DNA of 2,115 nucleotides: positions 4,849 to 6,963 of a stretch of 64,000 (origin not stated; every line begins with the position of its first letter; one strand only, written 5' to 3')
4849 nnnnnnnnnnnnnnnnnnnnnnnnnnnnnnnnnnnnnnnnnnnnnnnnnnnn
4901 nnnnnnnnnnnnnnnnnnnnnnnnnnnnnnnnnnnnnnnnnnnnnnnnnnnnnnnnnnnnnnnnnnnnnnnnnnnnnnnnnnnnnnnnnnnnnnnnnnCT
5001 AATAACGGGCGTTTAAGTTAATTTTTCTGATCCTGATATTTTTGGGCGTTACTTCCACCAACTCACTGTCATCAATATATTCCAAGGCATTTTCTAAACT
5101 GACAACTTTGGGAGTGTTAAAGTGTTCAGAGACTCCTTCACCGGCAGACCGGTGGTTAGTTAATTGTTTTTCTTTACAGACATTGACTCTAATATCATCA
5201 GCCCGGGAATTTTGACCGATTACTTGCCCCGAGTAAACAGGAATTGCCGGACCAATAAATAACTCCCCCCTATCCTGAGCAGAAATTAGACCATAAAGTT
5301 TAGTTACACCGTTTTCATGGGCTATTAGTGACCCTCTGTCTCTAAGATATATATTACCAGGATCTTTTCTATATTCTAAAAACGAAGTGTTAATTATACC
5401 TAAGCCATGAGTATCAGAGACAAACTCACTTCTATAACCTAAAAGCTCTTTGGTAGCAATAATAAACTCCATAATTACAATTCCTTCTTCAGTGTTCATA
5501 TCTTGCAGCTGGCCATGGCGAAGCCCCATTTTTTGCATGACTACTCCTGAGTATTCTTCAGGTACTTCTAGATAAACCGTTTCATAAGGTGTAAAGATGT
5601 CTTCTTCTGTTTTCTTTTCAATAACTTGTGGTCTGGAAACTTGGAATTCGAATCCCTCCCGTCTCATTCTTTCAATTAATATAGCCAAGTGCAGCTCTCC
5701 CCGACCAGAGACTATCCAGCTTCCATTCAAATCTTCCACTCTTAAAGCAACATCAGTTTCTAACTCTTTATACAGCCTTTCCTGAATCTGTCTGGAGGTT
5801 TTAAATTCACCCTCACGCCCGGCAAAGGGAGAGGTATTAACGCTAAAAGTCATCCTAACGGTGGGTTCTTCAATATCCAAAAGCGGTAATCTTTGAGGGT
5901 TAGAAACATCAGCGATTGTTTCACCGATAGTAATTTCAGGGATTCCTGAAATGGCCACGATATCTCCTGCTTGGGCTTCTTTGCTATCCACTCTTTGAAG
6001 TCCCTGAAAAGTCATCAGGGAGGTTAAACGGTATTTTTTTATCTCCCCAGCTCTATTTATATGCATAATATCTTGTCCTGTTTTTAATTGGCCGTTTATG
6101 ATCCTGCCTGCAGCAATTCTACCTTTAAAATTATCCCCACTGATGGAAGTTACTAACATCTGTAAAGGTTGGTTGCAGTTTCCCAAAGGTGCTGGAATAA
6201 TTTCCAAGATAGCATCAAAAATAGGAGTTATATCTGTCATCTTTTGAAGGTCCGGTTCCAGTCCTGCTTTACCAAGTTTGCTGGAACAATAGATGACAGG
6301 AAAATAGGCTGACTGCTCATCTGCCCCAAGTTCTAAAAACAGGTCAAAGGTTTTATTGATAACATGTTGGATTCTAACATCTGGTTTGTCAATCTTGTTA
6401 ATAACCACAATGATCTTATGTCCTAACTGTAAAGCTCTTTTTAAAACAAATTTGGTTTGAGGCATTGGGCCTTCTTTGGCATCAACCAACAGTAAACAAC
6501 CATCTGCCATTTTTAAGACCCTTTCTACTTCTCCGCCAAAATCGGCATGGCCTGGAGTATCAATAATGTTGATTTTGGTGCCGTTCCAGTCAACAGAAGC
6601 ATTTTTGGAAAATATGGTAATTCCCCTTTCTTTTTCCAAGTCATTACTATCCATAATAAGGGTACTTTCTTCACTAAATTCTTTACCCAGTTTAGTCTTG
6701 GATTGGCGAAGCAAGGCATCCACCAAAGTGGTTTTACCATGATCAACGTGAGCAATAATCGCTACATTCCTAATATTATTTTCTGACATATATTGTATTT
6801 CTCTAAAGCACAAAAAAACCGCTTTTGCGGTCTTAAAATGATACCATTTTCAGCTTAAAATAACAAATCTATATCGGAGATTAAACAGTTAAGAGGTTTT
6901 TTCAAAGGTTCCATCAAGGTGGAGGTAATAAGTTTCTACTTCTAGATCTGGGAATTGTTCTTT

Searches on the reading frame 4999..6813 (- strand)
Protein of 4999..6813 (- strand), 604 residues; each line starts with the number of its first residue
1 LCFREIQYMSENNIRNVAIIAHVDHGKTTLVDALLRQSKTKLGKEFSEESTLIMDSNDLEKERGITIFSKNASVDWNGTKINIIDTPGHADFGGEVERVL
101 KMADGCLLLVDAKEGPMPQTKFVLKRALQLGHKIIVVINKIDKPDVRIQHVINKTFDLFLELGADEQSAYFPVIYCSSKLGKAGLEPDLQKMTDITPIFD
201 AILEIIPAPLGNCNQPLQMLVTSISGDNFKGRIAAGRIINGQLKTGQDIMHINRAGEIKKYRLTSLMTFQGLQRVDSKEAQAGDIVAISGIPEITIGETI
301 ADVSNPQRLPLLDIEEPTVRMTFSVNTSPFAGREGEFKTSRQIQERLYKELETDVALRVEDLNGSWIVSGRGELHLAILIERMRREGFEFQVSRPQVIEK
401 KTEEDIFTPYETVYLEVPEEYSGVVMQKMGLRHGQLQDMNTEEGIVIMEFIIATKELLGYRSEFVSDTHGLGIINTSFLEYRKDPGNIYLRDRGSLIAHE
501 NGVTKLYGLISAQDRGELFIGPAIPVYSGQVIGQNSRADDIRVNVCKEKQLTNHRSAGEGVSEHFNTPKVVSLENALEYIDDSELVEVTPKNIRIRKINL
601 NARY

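Call 61: search_protein_families(library=pfam, proteins=[window:4999-6813:-], max_evalue=0.0001)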
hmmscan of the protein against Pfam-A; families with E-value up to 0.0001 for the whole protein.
window:4999-6813:- (604 aa): 7 families
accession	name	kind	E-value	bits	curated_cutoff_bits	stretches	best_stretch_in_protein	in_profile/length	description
PF00009.33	GTP_EFTU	-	4.9e-56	189.7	26.5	1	13-207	2-187/188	Elongation factor Tu GTP binding domain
PF21018.2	BipA_C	-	2.4e-39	133.9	23.8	1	493-601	1-109/110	TypA/BipA C-terminal domain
PF00679.30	EFG_C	-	2.9e-17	62.9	27.9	1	409-488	5-85/89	Elongation factor G C-terminus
PF03144.31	GTP_EFTU_D2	-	3.3e-14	53.5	30.3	1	231-301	1-73/73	Elongation factor Tu domain 2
PF22042.2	EF-G_D2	-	2.2e-11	44.2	27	1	217-302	2-83/84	Elongation factor G domain 2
PF01926.29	MMR_HSR1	-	2.8e-08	34.3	21.9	1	17-140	2-113/113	50S ribosome-binding GTPase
PF14492.12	EFG_III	-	2.3e-05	24.8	27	1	341-392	19-73/75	Elongation Factor G, domain III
